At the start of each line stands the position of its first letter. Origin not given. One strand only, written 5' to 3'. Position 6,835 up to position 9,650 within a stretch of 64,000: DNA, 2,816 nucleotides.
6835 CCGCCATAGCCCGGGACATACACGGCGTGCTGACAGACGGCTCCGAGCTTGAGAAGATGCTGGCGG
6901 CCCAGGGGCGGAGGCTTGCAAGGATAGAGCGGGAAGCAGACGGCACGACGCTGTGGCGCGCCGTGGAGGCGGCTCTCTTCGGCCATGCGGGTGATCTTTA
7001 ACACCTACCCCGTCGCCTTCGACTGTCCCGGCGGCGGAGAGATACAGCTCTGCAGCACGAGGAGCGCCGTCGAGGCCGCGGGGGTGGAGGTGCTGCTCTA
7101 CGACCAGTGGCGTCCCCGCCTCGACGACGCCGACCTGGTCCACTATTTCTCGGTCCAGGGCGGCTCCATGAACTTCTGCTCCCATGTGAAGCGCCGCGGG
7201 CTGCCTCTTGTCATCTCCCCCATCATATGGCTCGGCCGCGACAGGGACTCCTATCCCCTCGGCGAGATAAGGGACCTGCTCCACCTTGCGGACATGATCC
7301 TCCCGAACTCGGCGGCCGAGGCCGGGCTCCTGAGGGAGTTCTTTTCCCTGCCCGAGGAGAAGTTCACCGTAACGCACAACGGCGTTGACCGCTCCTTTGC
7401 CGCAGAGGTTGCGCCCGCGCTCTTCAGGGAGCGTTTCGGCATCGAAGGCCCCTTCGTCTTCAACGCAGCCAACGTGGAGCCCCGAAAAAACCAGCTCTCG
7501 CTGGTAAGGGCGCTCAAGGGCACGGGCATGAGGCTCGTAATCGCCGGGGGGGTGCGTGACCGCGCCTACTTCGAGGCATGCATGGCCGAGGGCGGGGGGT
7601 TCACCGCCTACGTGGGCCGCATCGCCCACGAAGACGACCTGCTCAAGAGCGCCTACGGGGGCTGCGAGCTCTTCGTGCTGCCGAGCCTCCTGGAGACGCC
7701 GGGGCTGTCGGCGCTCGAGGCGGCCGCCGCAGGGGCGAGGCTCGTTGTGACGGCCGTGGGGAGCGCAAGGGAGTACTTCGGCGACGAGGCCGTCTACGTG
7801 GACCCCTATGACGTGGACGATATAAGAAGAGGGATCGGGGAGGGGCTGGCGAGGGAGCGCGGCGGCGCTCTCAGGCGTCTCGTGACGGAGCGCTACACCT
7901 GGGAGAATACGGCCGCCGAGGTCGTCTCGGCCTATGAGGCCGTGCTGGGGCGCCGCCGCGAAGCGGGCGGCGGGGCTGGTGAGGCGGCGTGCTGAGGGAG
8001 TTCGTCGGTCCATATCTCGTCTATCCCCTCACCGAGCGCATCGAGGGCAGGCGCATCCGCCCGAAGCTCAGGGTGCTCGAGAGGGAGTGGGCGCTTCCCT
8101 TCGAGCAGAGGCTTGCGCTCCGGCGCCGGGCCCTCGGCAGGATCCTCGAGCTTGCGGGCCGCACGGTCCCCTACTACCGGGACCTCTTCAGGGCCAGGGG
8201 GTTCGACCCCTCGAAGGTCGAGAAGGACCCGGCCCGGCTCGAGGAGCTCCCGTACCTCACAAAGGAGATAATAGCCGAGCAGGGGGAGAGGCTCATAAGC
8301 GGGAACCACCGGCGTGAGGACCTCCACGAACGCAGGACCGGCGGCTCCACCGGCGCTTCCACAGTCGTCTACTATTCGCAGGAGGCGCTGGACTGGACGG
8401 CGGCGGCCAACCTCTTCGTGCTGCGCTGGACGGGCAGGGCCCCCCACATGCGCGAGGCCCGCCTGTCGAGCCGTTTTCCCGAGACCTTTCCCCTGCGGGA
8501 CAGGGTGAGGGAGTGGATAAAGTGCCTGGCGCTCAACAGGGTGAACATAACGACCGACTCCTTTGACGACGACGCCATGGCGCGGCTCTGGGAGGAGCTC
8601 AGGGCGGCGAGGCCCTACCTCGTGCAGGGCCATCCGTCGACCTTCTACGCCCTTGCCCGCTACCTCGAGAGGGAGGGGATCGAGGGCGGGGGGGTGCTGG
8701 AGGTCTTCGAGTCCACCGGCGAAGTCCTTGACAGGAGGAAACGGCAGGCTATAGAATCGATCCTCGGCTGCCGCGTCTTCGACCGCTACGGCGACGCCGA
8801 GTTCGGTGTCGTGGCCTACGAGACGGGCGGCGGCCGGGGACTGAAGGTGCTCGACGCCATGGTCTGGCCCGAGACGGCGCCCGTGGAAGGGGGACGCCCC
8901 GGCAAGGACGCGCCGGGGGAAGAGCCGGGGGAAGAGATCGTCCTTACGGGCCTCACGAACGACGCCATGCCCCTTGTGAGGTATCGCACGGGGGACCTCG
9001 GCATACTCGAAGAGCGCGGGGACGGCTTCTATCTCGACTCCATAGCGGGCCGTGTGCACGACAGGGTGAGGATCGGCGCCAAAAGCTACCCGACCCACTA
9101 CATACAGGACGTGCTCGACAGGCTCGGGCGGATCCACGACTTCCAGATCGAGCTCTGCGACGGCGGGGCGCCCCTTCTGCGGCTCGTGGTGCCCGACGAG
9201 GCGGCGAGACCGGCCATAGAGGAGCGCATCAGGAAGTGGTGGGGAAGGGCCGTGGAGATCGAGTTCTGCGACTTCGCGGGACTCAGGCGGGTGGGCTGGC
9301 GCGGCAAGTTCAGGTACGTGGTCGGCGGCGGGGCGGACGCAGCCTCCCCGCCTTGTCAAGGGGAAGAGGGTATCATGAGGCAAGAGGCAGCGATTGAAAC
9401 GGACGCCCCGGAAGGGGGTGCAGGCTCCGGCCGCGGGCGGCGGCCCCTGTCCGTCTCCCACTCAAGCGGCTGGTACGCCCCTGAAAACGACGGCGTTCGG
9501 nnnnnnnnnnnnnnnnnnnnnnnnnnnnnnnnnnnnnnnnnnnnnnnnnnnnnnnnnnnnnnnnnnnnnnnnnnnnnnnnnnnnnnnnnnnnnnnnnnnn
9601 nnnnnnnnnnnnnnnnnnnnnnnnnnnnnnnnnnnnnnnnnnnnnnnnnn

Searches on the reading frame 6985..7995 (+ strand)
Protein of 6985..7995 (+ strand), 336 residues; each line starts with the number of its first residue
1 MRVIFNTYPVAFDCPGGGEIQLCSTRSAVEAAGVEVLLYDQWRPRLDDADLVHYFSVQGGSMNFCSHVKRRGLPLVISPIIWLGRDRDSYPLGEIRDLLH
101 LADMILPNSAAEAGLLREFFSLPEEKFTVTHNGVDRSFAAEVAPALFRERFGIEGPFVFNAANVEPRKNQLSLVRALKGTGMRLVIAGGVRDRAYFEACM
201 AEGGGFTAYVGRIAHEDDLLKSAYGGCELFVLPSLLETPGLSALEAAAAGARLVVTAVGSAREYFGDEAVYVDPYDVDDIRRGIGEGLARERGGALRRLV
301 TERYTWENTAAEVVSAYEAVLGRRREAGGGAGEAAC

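Call 8: search_protein_families(library=pfam, proteins=[window:6985-7995:+], max_evalue=0.01)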
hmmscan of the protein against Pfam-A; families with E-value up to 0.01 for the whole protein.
window:6985-7995:+ (336 aa): 4 families
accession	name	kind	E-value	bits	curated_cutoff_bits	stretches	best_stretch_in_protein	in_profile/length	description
PF00534.26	Glycos_transf_1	-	3.6e-15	56.4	26.4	1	154-286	14-154/172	Glycosyl transferases group 1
PF13692.12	Glyco_trans_1_4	-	1.6e-12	48.4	27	1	167-285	14-137/142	Glycosyl transferases group 1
PF13439.12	Glyco_transf_4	-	5.3e-06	27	28.5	1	47-137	69-169/170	Glycosyltransferase Family 4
PF20706.3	GT4-conflict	-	0.001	18.5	26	0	215-268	270-323/385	Family 4 Glycosyltransferase in conflict systems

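Call 63: search_protein_families(library=ncbifam, proteins=[window:6985-7995:+], max_evalue=0.01)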
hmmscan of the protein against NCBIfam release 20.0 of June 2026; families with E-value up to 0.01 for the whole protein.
window:6985-7995:+ (336 aa): 20 families
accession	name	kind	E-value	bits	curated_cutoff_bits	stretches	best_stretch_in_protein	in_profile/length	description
TIGR04047.1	MSMEG_0565_glyc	hypoth_equivalog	3.4e-18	65.9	259.85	1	126-318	160-372/373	MSMEG_0565 family glycosyltransferase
TIGR03088.1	stp2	hypoth_equivalog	1.4e-09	37.5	409.05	1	114-321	149-374/374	TIGR03088 family PEP-CTERM/XrtA system glycosyltransferase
NF041010.1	glycosy_Agl16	equivalog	3e-08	32.9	575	1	121-319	152-350/352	glycosylation protein Agl16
TIGR02149.1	glgA_Coryne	subfamily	6.8e-08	32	302.4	1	101-320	144-390/391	glycogen synthase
NF038295.1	EPS_HpsP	equivalog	3.4e-07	29.6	550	1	226-320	287-387/388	hormogonium polysaccharide biosynthesis glycosyltransferase HpsP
NF038229.1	Glyco4_Geo_Pelo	equivalog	2.9e-06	26.5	400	1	94-320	102-336/338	GPMC system family 4 glycosyltransferase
NF053513.1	Gtran_IagA_BgsA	equivalog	7.7e-06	25.1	460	1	216-292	225-301/333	LTA glycolipid anchor biosynthesis glycosyltransferase, IagA/BgsA family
TIGR03449.1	mycothiol_MshA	equivalog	1.6e-05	24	462.5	1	215-320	292-403/406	D-inositol-3-phosphate glycosyltransferase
NF050063.1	ProtGlycPglJ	equivalog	2.1e-05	23.9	500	1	95-269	138-309/363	N-acetylgalactosamine-N,N'-diacetylbacillosaminyl-diphospho-undecaprenol 4-alpha-N-acetylgalactosaminyltransferase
NF053787.1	GlcN_PG_synth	equivalog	7.5e-05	21.7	480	1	228-321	263-360/361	N-acetylglucosaminyl phosphatidylglycerol synthase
TIGR02095.1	glgA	subfamily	0.00019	20.2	328.45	1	180-260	322-402/477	glycogen/starch synthase, ADP-glucose type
NF001900.0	PRK00654.1-3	equivalog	0.0002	19.9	509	1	177-260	298-381/481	glycogen synthase GlgA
NF001898.0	PRK00654.1-1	equivalog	0.00036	19.3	603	1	211-262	353-404/477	glycogen synthase GlgA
TIGR03999.1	thiol_BshA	equivalog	0.00039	19.5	273.7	1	126-280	168-328/375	N-acetyl-alpha-D-glucosaminyl L-malate synthase BshA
TIGR02472.1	sucr_P_syn_N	equivalog_domain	0.00044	19.2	576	1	228-289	342-405/439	sucrose-phosphate synthase, putative, glycosyltransferase domain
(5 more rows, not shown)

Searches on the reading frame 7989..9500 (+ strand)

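Call 29: search_protein_families(library=pfam, proteins=[window:7989-9500:+], max_evalue=0.1)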
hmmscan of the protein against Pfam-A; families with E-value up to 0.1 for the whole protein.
window:7989-9500:+ (504 aa): 0 families

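Call 63: search_protein_families(library=ncbifam, proteins=[window:7989-9398:+], max_evalue=0.01)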
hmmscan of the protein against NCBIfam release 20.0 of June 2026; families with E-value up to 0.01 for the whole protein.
window:7989-9398:+ (470 aa): 6 families
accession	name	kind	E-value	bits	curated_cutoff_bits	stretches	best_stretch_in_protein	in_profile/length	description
NF045666.1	DVU1553_fam_AMP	equivalog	4.8e-25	88.3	300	1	44-340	26-310/331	DVU_1553 family AMP-dependent CoA ligase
NF041878.1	paak_haloarch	equivalog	1.8e-16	59.8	700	2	244-378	209-348/427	phenylacetate--CoA ligase PaaK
TIGR02155.1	PA_CoA_ligase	equivalog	1e-15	57.2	646.3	2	206-391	165-353/422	phenylacetate--CoA ligase PaaK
NF053551.1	FlxY_rubin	equivalog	2.2e-11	43.1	520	1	311-392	274-359/424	flexirubin biosynthesis putative acyl-CoA ligase FlxY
NF041217.1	BagE_FevW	exception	1.3e-08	34.3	800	1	116-338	76-289/424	bagremycin/ferroverdin synthetase BagE/FevW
TIGR03335.1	F390_ftsA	equivalog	0.00012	20.9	458.7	0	218-293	186-261/445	coenzyme F390 synthetase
